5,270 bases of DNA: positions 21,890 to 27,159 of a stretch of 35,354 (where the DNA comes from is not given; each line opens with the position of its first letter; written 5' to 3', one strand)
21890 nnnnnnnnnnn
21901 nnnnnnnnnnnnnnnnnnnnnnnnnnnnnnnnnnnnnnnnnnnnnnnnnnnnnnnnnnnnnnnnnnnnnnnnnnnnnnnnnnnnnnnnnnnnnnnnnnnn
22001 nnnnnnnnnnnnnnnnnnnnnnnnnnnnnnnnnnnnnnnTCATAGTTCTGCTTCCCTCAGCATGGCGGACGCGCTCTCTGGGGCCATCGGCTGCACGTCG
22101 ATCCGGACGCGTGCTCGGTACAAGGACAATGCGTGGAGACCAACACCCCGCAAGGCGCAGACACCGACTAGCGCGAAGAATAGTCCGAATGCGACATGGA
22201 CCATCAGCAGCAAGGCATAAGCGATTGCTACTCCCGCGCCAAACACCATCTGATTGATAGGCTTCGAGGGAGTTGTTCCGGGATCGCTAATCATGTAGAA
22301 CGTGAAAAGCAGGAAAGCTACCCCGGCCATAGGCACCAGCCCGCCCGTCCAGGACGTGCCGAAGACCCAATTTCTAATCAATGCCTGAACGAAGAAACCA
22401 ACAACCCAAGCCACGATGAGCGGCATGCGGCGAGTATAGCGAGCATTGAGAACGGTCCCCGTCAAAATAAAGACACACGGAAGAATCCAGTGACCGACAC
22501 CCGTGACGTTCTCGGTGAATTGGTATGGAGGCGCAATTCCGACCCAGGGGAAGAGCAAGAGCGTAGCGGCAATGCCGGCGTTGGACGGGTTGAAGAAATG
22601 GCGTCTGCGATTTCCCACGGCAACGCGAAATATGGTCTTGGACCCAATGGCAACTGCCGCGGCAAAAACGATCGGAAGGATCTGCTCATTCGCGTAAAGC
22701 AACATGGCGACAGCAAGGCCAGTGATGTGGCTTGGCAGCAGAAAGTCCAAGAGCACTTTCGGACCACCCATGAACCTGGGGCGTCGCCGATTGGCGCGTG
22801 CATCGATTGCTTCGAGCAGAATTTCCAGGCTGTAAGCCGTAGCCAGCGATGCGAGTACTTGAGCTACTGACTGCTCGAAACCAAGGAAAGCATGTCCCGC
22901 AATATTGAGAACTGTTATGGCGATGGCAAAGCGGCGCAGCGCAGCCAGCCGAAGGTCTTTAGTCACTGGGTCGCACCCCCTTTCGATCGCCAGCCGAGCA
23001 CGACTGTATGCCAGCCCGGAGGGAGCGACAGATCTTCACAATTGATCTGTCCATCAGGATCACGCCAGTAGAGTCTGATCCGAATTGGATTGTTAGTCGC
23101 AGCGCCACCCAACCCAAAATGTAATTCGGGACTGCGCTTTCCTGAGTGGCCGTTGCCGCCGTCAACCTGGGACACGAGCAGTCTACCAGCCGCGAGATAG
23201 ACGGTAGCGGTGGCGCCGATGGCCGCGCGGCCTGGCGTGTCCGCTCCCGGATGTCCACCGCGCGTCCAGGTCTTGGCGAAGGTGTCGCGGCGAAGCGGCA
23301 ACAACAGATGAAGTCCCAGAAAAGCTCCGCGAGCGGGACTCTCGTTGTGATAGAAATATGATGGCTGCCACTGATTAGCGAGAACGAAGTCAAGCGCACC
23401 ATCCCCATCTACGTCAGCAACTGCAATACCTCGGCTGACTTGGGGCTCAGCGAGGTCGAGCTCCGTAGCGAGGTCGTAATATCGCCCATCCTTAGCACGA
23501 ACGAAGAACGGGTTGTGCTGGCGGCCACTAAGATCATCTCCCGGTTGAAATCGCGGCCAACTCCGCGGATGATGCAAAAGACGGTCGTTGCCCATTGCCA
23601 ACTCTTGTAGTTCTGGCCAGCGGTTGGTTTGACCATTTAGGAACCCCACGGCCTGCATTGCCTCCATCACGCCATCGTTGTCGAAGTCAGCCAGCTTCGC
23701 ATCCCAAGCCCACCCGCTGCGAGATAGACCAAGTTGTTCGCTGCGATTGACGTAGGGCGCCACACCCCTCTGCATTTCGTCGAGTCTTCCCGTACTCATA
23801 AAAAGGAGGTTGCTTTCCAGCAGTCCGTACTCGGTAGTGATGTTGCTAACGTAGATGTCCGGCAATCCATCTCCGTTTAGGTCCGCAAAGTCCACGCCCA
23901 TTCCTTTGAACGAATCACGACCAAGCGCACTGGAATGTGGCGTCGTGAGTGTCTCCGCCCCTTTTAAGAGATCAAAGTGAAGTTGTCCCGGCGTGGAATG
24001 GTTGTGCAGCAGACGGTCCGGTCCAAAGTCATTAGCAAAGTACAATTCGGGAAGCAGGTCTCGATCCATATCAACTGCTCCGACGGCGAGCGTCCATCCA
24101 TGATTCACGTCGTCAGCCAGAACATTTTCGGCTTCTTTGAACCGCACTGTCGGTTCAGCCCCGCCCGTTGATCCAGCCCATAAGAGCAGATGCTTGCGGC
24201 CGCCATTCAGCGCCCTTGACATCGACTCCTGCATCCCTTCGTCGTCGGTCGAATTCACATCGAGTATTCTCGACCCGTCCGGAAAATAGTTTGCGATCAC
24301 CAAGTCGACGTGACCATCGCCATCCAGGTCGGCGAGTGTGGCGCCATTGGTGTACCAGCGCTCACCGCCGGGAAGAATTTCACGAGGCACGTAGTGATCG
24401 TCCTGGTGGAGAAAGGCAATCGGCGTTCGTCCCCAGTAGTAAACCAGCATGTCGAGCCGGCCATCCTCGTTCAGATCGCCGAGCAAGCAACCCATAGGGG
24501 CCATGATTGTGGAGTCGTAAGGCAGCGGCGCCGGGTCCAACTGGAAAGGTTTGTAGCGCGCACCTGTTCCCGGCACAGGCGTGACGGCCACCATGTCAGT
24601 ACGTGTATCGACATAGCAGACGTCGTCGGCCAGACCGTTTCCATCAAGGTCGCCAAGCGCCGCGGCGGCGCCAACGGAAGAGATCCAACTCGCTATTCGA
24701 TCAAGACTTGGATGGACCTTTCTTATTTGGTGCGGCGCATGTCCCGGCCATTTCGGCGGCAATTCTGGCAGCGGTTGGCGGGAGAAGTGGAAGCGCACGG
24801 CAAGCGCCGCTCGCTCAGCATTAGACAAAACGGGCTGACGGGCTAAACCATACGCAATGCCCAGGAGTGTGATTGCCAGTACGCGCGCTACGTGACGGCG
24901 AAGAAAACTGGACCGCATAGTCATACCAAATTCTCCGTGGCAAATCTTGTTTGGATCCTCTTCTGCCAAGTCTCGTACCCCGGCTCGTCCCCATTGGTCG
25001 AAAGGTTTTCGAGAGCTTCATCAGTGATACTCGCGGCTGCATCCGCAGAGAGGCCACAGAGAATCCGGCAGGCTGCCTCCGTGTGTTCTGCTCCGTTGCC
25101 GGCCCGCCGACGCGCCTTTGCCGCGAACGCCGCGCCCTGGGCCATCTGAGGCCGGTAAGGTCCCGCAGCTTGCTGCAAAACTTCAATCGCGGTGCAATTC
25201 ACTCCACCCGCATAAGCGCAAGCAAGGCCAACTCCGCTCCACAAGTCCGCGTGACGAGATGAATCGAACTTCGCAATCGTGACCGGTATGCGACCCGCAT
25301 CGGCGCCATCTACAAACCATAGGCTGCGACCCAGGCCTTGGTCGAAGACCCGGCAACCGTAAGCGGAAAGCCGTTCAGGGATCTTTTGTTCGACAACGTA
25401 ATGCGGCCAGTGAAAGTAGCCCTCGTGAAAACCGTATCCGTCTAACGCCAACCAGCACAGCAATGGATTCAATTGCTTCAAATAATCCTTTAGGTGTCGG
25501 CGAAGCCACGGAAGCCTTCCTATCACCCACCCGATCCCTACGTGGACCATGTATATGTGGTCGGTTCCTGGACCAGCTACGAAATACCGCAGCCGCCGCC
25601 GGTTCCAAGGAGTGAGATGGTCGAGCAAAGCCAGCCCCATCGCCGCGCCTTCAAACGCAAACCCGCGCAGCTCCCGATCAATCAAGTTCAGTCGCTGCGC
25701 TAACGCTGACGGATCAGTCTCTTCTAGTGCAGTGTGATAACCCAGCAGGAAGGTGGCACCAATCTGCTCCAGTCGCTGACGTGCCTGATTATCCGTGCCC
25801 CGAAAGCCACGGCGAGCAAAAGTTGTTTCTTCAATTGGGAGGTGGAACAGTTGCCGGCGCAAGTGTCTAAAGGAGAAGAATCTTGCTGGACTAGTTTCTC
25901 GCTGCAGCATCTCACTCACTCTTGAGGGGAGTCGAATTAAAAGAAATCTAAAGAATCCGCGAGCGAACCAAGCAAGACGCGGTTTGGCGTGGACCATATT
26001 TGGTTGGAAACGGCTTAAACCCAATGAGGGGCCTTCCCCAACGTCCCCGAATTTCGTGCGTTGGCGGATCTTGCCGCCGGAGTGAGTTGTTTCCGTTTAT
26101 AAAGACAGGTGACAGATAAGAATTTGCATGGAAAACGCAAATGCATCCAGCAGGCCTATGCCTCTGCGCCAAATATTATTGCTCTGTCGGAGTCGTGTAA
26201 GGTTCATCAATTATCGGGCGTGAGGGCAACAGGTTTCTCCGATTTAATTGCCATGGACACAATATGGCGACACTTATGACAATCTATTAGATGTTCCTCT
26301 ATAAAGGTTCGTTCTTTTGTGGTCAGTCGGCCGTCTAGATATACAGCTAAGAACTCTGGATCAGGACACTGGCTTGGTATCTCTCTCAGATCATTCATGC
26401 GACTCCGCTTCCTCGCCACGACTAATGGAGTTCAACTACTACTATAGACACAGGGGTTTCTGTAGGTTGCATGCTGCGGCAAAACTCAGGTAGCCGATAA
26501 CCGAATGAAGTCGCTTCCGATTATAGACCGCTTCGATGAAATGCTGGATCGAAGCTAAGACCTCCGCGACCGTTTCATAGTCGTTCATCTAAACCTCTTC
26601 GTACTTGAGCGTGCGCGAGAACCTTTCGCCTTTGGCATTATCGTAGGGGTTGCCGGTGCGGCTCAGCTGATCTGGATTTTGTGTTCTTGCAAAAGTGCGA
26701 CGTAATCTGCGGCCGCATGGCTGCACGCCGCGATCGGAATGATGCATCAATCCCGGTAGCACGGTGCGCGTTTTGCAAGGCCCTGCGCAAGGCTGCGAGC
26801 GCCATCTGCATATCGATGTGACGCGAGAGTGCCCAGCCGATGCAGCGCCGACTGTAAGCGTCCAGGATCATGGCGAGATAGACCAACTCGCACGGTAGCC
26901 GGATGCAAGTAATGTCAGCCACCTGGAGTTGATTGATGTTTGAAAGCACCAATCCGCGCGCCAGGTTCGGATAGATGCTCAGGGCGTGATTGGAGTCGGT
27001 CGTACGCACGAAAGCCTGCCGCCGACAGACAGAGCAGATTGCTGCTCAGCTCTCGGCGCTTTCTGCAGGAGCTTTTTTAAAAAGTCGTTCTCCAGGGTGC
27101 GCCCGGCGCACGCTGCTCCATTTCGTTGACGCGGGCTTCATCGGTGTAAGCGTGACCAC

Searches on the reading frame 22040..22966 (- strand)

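Call 50: search_protein_families(library=pfam, proteins=[window:22040-22966:-], max_evalue=0.001)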
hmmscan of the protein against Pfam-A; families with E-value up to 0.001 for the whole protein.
window:22040-22966:- (308 aa): 1 family
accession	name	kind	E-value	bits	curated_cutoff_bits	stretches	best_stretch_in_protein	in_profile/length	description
PF03116.20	NQR2_RnfD_RnfE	-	2.4e-08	34.2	27.7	1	13-265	21-275/296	NQR2, RnfD, RnfE family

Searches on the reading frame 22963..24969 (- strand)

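Call 50: search_protein_families(library=pfam, proteins=[window:22963-24969:-], max_evalue=0.001)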
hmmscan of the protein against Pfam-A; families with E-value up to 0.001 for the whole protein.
window:22963-24969:- (668 aa): 3 families
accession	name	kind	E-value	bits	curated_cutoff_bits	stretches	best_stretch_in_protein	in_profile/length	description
PF13517.12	FG-GAP_3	-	5.9e-28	97.7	26.9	2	165-225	1-61/61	FG-GAP-like repeat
PF07593.17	UnbV_ASPIC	-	8.9e-13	48.4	23.4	1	583-641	1-54/68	ASPIC and UnbV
PF01839.29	FG-GAP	-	4.7e-11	42.8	22.1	0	210-231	5-26/37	FG-GAP repeat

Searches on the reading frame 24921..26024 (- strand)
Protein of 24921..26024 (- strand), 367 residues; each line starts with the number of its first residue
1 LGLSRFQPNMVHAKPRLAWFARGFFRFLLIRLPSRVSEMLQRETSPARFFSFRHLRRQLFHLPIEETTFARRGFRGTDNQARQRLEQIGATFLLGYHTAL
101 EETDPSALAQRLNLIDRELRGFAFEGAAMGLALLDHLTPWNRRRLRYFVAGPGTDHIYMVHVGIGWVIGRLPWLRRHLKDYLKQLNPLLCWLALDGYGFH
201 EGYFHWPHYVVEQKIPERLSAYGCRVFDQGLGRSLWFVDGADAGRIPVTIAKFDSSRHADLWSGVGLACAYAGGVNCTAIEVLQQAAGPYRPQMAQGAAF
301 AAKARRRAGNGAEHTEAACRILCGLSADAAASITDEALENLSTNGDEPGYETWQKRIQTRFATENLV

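Call 50: search_protein_families(library=pfam, proteins=[window:24921-26024:-], max_evalue=0.001)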
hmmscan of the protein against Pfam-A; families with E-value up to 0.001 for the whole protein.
window:24921-26024:- (367 aa): 1 family
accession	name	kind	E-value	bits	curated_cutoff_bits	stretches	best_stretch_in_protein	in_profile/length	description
PF08012.16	DUF1702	-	2.4e-121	405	25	1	52-361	2-319/319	Protein of unknown function (DUF1702)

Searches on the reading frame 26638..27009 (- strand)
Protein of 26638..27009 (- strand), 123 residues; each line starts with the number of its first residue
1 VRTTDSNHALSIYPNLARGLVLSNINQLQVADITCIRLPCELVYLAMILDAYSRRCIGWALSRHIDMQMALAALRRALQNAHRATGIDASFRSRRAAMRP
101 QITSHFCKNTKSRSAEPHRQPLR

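Call 50: search_protein_families(library=pfam, proteins=[window:26638-27009:-], max_evalue=0.001)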
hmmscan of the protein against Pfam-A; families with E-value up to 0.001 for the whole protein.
window:26638-27009:- (123 aa): 1 family
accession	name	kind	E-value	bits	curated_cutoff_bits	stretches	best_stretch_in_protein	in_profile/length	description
PF00665.32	rve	-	1.4e-10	41.7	32.6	1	26-83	5-64/102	Integrase core domain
